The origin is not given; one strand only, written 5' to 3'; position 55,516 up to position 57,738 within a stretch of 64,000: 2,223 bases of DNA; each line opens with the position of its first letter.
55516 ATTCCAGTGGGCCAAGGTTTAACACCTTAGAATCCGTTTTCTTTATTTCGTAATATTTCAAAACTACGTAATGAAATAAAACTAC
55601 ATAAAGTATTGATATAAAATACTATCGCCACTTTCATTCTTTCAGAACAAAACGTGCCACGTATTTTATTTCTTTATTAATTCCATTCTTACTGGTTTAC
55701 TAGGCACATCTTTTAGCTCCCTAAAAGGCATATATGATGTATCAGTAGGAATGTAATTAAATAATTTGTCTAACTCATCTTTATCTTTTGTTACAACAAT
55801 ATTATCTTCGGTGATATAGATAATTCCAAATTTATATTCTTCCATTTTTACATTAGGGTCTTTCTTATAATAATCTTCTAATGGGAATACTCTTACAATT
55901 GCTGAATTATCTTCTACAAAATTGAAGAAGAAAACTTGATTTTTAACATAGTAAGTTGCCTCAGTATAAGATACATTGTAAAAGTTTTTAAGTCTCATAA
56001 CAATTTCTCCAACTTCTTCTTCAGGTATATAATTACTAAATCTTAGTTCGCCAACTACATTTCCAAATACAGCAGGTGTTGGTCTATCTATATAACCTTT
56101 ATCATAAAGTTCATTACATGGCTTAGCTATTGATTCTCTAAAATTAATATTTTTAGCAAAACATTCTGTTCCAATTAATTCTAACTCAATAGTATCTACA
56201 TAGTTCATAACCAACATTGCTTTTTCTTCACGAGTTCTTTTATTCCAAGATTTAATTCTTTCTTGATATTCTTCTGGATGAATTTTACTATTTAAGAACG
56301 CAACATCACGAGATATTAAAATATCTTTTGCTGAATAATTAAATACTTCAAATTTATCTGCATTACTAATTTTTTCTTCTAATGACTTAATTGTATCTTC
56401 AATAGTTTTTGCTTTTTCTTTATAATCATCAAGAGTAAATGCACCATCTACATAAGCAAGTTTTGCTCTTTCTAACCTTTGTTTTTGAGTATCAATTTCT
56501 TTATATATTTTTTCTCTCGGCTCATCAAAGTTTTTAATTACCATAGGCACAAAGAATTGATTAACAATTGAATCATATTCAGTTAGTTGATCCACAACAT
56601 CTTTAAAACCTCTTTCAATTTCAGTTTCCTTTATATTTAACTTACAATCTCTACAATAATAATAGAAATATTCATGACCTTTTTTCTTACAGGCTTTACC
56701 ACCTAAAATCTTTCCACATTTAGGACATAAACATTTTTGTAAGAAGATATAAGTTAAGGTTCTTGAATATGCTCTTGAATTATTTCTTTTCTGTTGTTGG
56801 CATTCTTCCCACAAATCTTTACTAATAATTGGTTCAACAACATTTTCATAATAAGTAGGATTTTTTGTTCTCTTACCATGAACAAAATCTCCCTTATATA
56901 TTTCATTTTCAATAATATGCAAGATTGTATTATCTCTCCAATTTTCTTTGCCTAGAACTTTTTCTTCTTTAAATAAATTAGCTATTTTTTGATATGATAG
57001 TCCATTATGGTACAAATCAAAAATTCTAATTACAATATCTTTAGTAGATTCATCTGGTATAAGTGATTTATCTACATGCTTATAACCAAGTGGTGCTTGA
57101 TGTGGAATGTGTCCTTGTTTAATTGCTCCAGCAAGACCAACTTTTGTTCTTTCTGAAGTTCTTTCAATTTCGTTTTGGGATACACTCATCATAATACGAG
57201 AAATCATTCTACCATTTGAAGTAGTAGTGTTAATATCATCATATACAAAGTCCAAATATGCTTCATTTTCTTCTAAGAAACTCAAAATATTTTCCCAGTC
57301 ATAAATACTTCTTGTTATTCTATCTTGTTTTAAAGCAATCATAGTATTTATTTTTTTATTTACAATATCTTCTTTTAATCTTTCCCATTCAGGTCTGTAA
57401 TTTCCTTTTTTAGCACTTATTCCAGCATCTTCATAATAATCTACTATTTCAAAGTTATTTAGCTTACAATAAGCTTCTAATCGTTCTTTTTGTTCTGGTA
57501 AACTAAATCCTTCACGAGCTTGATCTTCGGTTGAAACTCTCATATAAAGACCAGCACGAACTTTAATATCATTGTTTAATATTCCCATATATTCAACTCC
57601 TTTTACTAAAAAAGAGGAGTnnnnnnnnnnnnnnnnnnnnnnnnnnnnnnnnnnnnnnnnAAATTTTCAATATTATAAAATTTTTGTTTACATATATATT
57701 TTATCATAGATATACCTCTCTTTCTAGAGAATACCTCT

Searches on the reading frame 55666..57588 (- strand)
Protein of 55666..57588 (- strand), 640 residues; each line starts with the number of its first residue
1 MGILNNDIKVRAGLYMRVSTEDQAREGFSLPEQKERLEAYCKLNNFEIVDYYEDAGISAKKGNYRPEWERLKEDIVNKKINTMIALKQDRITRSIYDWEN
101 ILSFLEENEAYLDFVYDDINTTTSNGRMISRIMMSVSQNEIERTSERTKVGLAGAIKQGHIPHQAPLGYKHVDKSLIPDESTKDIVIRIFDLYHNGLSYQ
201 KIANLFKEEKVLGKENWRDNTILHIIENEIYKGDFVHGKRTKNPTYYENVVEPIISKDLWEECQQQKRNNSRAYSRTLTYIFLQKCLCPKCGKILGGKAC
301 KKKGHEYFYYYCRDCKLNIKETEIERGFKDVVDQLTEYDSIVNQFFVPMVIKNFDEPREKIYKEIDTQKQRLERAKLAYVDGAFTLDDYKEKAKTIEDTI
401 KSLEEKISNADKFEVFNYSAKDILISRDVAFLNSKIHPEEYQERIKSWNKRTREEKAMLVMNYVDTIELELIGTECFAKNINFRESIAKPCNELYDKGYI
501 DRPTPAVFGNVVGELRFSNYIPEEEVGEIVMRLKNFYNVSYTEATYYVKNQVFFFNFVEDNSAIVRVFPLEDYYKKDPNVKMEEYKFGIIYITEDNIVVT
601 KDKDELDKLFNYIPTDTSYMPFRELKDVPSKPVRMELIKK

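Call 26: search_protein_families(library=pfam, proteins=[window:55666-57588:-], max_evalue=0.001)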
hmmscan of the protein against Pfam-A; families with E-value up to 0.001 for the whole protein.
window:55666-57588:- (640 aa): 2 families
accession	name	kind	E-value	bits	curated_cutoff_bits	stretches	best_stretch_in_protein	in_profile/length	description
PF00239.26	Resolvase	-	2.7e-31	109.1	23.3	1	14-160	3-144/145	Resolvase, N terminal domain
PF07508.19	Recombinase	-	1.2e-19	70.8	21.1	1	182-269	3-101/102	Recombinase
